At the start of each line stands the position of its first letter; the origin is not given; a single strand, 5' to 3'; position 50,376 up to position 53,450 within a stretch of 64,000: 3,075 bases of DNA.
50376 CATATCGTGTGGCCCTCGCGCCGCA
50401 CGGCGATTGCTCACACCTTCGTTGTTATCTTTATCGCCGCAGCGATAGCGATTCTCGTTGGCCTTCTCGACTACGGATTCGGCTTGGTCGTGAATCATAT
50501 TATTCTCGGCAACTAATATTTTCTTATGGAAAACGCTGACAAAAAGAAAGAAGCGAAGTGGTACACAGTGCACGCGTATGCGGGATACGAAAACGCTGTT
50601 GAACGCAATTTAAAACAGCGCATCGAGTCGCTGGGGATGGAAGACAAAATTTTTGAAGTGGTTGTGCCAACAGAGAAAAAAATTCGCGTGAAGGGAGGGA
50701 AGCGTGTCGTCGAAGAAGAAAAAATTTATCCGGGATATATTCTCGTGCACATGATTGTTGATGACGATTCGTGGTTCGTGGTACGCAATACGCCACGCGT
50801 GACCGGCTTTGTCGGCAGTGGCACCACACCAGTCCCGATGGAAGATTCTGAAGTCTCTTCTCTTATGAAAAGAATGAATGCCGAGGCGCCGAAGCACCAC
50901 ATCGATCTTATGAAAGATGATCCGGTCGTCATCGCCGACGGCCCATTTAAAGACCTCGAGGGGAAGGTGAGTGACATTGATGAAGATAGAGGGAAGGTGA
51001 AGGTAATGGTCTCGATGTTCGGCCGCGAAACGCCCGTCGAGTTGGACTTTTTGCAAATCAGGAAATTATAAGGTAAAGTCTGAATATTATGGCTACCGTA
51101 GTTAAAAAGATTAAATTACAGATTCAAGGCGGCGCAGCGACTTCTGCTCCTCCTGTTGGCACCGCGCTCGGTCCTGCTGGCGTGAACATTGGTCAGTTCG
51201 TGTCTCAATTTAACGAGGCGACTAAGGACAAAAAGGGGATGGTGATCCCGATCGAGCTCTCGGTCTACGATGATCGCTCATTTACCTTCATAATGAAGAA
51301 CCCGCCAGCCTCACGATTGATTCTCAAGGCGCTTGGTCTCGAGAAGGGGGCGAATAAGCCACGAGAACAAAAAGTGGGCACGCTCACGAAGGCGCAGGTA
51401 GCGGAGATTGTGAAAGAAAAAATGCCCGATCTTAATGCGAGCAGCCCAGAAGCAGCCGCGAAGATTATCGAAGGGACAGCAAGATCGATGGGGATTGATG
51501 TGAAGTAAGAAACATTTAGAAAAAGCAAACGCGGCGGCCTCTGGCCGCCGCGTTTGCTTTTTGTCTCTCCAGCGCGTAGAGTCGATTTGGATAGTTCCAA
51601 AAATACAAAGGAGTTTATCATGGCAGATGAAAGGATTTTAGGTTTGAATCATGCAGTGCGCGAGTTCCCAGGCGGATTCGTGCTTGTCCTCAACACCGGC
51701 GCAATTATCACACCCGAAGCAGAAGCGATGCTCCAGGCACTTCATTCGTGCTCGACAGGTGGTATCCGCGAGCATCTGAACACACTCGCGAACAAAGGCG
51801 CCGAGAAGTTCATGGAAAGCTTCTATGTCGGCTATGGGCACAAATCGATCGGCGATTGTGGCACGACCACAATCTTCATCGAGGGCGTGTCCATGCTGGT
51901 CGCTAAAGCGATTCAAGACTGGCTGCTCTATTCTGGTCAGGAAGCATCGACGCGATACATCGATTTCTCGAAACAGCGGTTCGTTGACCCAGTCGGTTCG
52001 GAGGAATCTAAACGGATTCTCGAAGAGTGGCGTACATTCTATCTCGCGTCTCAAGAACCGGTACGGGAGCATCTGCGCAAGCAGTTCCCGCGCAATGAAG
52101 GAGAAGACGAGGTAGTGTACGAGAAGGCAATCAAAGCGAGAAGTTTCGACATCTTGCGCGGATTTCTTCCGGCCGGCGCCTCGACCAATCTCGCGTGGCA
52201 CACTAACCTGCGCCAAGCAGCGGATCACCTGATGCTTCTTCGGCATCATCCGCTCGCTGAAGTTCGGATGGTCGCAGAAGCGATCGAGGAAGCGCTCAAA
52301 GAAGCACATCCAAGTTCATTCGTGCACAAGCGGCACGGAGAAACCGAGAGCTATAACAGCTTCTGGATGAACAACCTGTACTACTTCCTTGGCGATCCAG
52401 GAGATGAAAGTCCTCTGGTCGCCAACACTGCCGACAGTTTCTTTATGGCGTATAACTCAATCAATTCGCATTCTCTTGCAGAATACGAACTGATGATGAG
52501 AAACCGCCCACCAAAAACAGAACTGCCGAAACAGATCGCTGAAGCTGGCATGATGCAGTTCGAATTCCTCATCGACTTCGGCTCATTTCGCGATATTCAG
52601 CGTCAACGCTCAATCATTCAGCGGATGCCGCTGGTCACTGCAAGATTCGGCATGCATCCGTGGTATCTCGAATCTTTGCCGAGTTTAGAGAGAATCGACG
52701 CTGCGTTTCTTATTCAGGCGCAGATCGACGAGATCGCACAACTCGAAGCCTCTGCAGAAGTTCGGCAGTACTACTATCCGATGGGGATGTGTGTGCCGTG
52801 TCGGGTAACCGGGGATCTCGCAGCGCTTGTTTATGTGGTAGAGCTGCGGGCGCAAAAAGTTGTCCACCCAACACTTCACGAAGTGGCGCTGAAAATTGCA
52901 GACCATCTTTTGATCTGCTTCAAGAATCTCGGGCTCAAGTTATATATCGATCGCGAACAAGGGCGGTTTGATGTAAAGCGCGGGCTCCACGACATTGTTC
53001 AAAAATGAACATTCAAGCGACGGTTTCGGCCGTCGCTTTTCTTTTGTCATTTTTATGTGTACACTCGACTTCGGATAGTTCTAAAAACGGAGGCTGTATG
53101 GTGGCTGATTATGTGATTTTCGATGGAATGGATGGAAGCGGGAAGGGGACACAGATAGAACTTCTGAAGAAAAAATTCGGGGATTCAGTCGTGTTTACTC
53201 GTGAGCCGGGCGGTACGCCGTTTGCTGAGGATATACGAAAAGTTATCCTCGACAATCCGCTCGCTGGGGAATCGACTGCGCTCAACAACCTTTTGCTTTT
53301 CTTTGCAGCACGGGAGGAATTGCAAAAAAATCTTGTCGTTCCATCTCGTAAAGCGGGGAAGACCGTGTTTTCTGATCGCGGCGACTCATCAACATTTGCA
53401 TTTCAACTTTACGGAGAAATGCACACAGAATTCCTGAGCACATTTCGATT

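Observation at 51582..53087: Shared ~23-nt dyad motif upstream of thyX and tmk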

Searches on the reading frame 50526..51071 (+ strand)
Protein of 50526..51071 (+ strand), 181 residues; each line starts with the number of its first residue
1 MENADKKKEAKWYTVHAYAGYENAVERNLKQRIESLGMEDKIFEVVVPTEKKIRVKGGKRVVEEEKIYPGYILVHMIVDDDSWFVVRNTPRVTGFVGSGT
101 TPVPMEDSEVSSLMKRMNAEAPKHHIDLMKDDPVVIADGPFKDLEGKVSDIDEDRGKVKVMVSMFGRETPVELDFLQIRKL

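Call 8: search_protein_families(library=pfam, proteins=[window:50526-51071:+])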
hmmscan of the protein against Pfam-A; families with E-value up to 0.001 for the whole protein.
window:50526-51071:+ (181 aa): 3 families
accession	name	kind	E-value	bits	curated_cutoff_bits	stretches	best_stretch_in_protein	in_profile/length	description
PF02357.24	NusG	-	1.3e-28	99.8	22.2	1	11-113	2-92/93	Transcription termination factor nusG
PF00467.35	KOW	-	5.9e-05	23.2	22.3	1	132-160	3-31/32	KOW motif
PF23284.2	KOW2_Spt5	-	0.00066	19.9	28.9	0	131-180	2-49/50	Transcription elongation factor SPT5, second KOW domain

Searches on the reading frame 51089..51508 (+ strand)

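Call 8: search_protein_families(library=pfam, proteins=[window:51089-51508:+])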
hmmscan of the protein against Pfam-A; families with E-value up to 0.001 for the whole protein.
window:51089-51508:+ (139 aa): 2 families
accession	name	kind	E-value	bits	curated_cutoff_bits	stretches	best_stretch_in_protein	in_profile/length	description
PF00298.24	Ribosomal_L11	-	8.4e-27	93.8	21.4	1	70-138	1-69/69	Ribosomal protein L11, RNA binding domain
PF03946.19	Ribosomal_L11_N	-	1.3e-25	89.3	32.9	1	8-65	1-58/58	Ribosomal protein L11, N-terminal domain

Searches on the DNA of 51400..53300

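Call 22: search_rna_families(source=window, start=51400, end=53300, threshold=evalue, max_evalue=10)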
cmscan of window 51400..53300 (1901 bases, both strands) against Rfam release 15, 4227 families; matches with E-value up to 10: 10.
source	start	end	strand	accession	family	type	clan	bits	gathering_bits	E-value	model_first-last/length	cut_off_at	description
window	51450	51564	+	RF03016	RT-12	Gene; sRNA;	-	29.2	44.2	0.018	1-117/117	no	RT-12 RNA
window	51521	51597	-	RF02432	SpF25_sRNA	Gene; sRNA;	-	27.9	48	0.065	1-102/102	no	Streptococcus sRNA SpF25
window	51529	51559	-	RF02601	BASRCI337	Gene; sRNA;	-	23.1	229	0.0051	159-189/191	no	Brucella sRNA CI337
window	51475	51565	+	RF00558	L20_leader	Cis-reg; leader;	-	22.2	58.7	0.19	1-127/127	no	Ribosomal protein L20 leader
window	51505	51561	+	RF00506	Thr_leader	Cis-reg; leader;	-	20.8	55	0.58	1-118/118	no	Threonine operon leader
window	52963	53047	+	RF02074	STnc240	Gene; sRNA;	-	19.6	55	9.9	1-77/77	no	Enterobacterial sRNA STnc240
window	51525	51557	+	RF02225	sX6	Gene; sRNA;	-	17.9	40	0.059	292-323/342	no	Proteobacterial sRNA sX6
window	51519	51563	+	RF02008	mir-621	Gene; miRNA;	-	17.7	71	4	1-83/83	no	mir-621 microRNA precursor family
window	52487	52561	+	RF00055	SNORD96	Gene; snRNA; snoRNA; CD-box;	CL00072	17.5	43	7.4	1-85/85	no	Small nucleolar RNA SNORD96 family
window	51423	51558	+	RF00166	PrrB_RsmZ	Gene; sRNA;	CL00106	12.6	44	6.1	1-133/133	no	PrrB/RsmZ RNA family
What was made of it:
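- On Structured cis-regulatory RNA / riboswitch: In Rfam E-value mode on 51400-53300, only sub-threshold hits to the terminator hairpin (call 22).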
